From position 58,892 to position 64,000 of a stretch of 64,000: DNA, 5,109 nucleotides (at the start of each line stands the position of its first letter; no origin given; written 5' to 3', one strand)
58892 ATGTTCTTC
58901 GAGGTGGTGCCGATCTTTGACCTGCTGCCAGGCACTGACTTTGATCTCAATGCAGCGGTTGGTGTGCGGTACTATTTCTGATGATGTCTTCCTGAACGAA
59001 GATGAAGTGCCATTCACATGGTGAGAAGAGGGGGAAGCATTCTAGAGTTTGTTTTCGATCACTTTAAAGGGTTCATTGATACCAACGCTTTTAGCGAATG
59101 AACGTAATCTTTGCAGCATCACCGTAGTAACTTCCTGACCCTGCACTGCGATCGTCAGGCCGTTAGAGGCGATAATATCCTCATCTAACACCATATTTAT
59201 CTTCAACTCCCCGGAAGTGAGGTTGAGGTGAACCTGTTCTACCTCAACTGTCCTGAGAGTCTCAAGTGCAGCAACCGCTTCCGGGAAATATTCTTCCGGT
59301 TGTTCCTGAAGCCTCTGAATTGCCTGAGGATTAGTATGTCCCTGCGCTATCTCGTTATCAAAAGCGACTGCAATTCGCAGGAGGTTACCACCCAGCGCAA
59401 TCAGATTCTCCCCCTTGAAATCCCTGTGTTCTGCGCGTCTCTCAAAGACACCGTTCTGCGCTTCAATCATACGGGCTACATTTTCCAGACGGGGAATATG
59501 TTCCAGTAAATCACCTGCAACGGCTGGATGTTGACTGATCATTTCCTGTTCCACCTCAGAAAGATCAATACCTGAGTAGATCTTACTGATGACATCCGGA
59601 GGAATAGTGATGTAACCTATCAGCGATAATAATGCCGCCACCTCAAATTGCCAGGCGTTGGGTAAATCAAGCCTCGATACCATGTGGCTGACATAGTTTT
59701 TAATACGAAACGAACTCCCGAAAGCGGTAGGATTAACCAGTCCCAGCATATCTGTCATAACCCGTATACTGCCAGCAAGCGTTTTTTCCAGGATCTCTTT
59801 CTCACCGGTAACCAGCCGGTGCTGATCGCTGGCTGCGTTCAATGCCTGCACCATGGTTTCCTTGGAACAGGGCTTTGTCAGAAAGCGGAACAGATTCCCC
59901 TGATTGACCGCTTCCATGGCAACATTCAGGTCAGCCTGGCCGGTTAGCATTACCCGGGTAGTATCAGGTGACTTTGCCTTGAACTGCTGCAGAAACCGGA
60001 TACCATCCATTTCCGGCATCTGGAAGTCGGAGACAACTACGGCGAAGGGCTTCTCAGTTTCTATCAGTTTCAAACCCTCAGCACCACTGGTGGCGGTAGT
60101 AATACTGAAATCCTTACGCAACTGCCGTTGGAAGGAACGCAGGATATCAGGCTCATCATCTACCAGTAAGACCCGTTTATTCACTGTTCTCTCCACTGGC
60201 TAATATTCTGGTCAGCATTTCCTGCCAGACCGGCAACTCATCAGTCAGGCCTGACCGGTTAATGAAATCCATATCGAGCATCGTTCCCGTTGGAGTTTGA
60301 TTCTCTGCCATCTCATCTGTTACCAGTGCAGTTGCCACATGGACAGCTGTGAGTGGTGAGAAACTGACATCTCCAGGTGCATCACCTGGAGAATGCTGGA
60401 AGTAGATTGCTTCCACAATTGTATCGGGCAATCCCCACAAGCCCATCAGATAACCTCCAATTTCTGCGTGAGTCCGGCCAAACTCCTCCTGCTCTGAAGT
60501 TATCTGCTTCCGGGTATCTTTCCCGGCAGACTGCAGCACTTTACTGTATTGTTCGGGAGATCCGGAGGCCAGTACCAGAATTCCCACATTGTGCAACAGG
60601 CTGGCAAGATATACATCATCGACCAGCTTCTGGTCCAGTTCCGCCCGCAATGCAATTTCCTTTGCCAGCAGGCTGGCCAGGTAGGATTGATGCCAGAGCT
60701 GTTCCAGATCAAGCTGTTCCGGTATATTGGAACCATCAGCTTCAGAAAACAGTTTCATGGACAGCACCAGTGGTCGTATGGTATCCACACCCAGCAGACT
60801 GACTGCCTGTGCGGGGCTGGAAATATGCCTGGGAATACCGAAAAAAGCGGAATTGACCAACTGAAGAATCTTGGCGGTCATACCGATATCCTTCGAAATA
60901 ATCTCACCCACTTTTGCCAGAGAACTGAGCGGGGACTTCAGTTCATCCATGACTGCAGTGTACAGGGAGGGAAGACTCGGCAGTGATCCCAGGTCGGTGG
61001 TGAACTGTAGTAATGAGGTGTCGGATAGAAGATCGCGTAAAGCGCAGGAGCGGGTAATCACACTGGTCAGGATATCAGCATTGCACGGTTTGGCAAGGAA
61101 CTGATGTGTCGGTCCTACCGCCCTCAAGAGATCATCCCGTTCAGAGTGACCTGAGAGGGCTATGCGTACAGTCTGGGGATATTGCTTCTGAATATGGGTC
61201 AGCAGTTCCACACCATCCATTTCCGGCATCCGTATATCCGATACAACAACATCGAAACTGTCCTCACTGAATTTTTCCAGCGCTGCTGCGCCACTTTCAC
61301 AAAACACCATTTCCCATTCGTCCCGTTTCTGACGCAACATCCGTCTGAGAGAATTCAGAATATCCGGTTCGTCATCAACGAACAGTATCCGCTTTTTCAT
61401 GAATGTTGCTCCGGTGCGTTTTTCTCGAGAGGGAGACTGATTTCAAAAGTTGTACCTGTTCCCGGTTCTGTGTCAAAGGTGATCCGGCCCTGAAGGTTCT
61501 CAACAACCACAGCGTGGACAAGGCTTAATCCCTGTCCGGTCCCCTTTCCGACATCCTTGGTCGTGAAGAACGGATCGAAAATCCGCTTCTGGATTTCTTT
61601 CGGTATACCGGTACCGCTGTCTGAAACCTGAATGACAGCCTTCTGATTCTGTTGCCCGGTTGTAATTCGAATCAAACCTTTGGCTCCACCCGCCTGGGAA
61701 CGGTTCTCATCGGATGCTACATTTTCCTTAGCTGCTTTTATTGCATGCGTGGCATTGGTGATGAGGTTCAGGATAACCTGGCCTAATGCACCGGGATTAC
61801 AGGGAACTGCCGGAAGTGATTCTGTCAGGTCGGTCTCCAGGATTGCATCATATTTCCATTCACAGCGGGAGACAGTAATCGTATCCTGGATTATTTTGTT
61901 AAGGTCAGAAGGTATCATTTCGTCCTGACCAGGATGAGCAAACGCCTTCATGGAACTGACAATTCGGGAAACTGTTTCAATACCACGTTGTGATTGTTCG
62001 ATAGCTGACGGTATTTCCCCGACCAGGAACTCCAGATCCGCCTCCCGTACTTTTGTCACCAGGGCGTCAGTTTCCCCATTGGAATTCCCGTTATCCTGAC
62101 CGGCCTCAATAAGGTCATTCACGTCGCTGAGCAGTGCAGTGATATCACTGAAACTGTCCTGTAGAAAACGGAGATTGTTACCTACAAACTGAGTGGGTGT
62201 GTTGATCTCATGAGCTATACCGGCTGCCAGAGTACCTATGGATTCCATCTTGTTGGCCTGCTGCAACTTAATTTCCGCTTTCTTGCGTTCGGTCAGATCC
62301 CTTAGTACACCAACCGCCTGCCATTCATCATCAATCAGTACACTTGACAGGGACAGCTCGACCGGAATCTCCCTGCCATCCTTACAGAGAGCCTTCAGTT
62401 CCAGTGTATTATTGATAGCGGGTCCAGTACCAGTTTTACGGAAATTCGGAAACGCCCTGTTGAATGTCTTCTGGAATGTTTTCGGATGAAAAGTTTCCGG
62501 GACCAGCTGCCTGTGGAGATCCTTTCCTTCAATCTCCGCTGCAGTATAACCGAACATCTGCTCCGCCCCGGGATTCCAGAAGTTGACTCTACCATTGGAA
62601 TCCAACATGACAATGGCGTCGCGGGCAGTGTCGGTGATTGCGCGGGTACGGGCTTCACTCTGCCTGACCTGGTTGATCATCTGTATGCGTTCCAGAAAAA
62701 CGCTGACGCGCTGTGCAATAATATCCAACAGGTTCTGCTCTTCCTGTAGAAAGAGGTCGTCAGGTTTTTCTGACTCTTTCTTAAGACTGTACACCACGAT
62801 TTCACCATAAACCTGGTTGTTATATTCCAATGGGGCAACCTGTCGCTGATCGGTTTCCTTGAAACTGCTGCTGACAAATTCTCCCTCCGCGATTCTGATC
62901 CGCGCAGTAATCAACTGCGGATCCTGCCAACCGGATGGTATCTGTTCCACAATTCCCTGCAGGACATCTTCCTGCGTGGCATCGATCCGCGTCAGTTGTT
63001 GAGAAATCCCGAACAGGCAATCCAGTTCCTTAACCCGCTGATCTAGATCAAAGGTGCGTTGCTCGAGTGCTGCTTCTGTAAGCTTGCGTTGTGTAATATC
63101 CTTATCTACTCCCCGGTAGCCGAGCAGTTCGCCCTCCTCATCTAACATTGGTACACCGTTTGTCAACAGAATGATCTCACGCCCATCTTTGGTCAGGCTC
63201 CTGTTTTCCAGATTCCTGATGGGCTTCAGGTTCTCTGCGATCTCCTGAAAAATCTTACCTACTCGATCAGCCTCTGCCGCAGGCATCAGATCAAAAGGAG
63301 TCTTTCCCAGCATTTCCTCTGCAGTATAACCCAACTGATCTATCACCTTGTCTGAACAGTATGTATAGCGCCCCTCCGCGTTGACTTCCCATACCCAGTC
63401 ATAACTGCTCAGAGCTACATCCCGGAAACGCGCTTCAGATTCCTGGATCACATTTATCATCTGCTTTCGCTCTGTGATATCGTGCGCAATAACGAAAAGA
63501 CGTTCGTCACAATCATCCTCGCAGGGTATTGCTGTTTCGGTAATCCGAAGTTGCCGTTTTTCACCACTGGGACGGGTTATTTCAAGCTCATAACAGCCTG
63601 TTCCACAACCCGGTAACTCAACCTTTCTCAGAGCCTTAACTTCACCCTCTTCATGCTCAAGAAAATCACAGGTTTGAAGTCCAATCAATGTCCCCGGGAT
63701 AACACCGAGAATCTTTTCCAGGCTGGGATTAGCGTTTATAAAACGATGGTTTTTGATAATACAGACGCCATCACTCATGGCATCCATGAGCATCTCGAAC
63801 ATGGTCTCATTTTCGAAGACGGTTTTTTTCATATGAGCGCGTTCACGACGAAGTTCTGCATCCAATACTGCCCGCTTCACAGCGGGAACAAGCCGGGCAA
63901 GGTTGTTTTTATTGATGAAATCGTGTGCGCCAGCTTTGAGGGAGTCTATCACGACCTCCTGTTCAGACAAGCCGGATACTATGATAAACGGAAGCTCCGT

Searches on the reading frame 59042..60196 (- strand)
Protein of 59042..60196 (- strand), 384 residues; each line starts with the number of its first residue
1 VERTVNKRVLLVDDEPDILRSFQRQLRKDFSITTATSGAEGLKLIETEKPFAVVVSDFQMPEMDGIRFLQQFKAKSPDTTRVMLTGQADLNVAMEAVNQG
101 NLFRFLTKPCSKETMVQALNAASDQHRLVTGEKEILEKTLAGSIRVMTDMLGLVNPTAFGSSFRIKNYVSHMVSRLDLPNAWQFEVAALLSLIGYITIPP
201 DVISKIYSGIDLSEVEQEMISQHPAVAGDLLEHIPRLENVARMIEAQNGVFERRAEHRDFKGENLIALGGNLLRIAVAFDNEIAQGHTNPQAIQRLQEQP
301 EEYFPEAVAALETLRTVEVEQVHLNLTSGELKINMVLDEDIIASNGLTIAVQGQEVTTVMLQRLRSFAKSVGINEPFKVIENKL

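Call 24: search_protein_families(library=ncbifam, proteins=[window:59042-60196:-], max_evalue=0.00001)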
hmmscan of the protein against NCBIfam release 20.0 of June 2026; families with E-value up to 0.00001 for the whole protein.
window:59042-60196:- (384 aa): 58 families (the best 25 are shown)
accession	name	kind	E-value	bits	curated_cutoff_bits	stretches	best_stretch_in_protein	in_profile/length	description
NF053512.1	nitric_RR_NosR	exception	1.1e-63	215.7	400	2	9-138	1-129/422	response regulator c-di-GMP phosphodiesterase, NosR family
NF011695.0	PRK15115.1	equivalog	1.6e-20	73.3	763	1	6-132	6-131/445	two-component system response regulator GlrR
NF006900.1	PRK09390.1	equivalog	7.4e-18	64.8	255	1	6-134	4-131/203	response regulator FixJ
NF047793.1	ResRegPgtA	equivalog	1.3e-17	63.7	650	1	6-140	5-138/414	two-component system response regulator PgtA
NF052574.1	HisKinEspCMyxo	equivalog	9.1e-16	57.2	1200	1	6-122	665-782/785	serine histidine kinase EspC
NF046020.1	HisKinCckABruc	equivalog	3.9e-15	54.8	1000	1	6-118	749-862/868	cell cycle histidine kinase CckA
NF033791.1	ActR_PrrA_rreg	equivalog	8.8e-15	55.1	250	1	7-126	2-120/173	ActR/PrrA/RegA family redox response regulator transcription factor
TIGR01818.1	ntrC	equivalog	9e-14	51.1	558.6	1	9-125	1-116/463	nitrogen regulation protein NR(I)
NF008469.0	PRK11361.1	equivalog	1.3e-13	50.4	714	1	6-141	4-137/461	acetoacetate metabolism transcriptional regulator AtoC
NF052313.1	T9SS_RR_PorX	equivalog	1.9e-13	50.1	300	1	8-133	2-126/513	T9SS response regulator signal transducer PorX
NF008176.1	PRK10923.1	equivalog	5.5e-13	48.3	620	1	8-126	5-122/469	nitrogen regulation protein NR(I)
NF052573.1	HisKinEspAMyxo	equivalog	5.6e-13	47.8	1400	1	4-89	630-717/755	serine histidine kinase EspA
NF049963.1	RespRegFlgRCampy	domain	1.2e-12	47.5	750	1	11-121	5-111/429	fla regulon two-component system response regulator FlgR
NF051870.1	NAssimRespRegNtrX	equivalog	2.6e-12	46.4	600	1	8-138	3-134/452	nitrogen assimilation response regulator NtrX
NF046022.1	RespRegCpdRBruc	equivalog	7.1e-12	45.4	180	1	7-119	2-113/120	cell cycle two-component system response regulator CpdR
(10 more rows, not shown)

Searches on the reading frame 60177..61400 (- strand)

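Call 24: search_protein_families(library=ncbifam, proteins=[window:60177-61400:-], max_evalue=0.00001)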
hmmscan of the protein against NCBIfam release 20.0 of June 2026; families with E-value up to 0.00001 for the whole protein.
window:60177-61400:- (407 aa): 61 families (the best 25 are shown)
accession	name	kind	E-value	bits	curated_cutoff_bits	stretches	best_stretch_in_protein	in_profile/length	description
NF053512.1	nitric_RR_NosR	exception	5.1e-40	137.8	400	1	5-133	1-129/422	response regulator c-di-GMP phosphodiesterase, NosR family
NF011695.0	PRK15115.1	equivalog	8.1e-17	61.1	763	1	4-120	8-123/445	two-component system response regulator GlrR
TIGR01818.1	ntrC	equivalog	1.2e-14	53.9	558.6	1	5-125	1-120/463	nitrogen regulation protein NR(I)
NF008469.0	PRK11361.1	equivalog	2.7e-14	52.7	714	1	3-131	5-132/461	acetoacetate metabolism transcriptional regulator AtoC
NF046020.1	HisKinCckABruc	equivalog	2.9e-14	51.9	1000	1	3-112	750-860/868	cell cycle histidine kinase CckA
NF006900.1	PRK09390.1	equivalog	4e-14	52.6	255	1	3-120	5-121/203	response regulator FixJ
NF052313.1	T9SS_RR_PorX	equivalog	5.4e-14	51.8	300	1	4-137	2-134/513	T9SS response regulator signal transducer PorX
NF052574.1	HisKinEspCMyxo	equivalog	3.8e-13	48.5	1200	1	2-116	665-780/785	serine histidine kinase EspC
NF008318.0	PRK11107.1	equivalog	8e-13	47.3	890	1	4-120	669-786/920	two-component sensor histidine kinase BarA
NF047793.1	ResRegPgtA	equivalog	1.4e-12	47.2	650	1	3-122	6-124/414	two-component system response regulator PgtA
NF008176.1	PRK10923.1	equivalog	1.8e-12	46.6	620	1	4-119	5-119/469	nitrogen regulation protein NR(I)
NF046022.1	RespRegCpdRBruc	equivalog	1.5e-11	44.3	180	1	3-81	2-78/120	cell cycle two-component system response regulator CpdR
NF051850.1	RespRegRprY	equivalog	1.5e-11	44.1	370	1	2-115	4-116/234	response regulator transcription factor RprY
NF009206.0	PRK12555.1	subfamily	3.4e-11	42.7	342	1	4-82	2-80/340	chemotaxis-specific protein-glutamate methyltransferase CheB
NF052596.1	RR_EAL_PvrR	equivalog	3.4e-11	42.4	580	1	2-90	3-89/398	response regulator cyclic di-GMP phosphodiesterase PvrR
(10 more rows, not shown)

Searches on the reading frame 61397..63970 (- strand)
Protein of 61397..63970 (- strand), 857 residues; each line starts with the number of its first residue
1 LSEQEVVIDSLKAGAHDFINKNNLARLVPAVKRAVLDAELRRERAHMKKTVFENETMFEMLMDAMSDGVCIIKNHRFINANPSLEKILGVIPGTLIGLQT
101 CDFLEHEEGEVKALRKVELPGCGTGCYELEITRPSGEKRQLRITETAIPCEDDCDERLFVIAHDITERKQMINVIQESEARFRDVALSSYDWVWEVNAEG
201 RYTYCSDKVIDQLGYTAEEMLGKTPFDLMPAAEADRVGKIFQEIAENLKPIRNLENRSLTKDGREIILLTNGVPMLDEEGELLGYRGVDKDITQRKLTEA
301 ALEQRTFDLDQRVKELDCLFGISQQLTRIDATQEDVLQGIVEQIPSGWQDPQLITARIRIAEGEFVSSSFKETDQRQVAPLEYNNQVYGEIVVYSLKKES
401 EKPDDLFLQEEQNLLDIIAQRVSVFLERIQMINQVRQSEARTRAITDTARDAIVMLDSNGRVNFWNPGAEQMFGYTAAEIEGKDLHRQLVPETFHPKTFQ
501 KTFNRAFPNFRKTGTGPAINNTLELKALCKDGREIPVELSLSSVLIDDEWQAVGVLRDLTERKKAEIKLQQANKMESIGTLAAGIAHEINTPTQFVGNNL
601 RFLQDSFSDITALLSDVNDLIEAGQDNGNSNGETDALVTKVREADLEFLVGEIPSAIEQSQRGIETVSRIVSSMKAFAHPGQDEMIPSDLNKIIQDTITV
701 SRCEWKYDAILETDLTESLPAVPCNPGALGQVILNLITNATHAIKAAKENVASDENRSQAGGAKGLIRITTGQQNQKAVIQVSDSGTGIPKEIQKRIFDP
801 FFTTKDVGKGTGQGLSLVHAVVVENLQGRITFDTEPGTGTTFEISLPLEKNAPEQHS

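Call 24: search_protein_families(library=ncbifam, proteins=[window:61397-63970:-], max_evalue=0.00001)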
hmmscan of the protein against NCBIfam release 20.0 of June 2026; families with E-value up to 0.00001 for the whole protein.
window:61397-63970:- (857 aa): 75 families (the best 25 are shown)
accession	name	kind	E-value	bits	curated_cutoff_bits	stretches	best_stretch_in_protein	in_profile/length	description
NF008468.0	PRK11360.1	equivalog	2.3e-64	217.8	646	2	662-852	439-612/616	two-component system sensor histidine kinase AtoS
TIGR00229.1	sensory_box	domain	7.4e-59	197.4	22.9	3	176-302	1-126/126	PAS domain S-box protein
NF052573.1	HisKinEspAMyxo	equivalog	7.6e-58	196.2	1400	2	657-849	432-612/755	serine histidine kinase EspA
NF038348.1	T2SS_HK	subfamily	1.4e-54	185.5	450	1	560-848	309-573/574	histidine kinase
NF047874.1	MASE3_PAS_HK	subfamily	3.7e-45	154.9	560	3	722-854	513-630/655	MASE3 domain-containing sensor histidine kinase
NF052574.1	HisKinEspCMyxo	equivalog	6.9e-45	153.5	1200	2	651-850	454-639/785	serine histidine kinase EspC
NF010411.0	PRK13837.1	equivalog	1.8e-40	138.7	647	2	668-854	500-681/828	two-component system VirA-like sensor kinase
NF046026.1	HisKinCckACaul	equivalog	2.3e-38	131.8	1000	2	670-852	354-536/678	cell cycle histidine kinase CckA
NF010076.0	PRK13557.1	subfamily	5.8e-38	130.6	631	2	632-854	183-400/540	histidine kinase famiy protein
NF041777.1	sens_FixL_Rhizob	equivalog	7.7e-38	130.3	850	2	430-600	113-284/485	sensor protein FixL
NF046020.1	HisKinCckABruc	equivalog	3.3e-37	127.8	1000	2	708-852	570-711/868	cell cycle histidine kinase CckA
NF047466.1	hybrid_RR_LvrB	exception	1.1e-35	123.6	500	1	665-848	199-376/377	hybrid histidine kinase/response regulator LvrB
NF046044.1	PnpS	equivalog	6.8e-33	114.2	400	2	684-847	241-390/390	two-component system histidine kinase PnpS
NF007688.0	PRK10364.1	equivalog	6.6e-30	104.3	479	1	666-850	288-453/460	two-component system sensor histidine kinase ZraS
NF008302.0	PRK11091.1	equivalog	2.7e-29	101.9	838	2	711-853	380-510/779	aerobic respiration two-component sensor histidine kinase ArcB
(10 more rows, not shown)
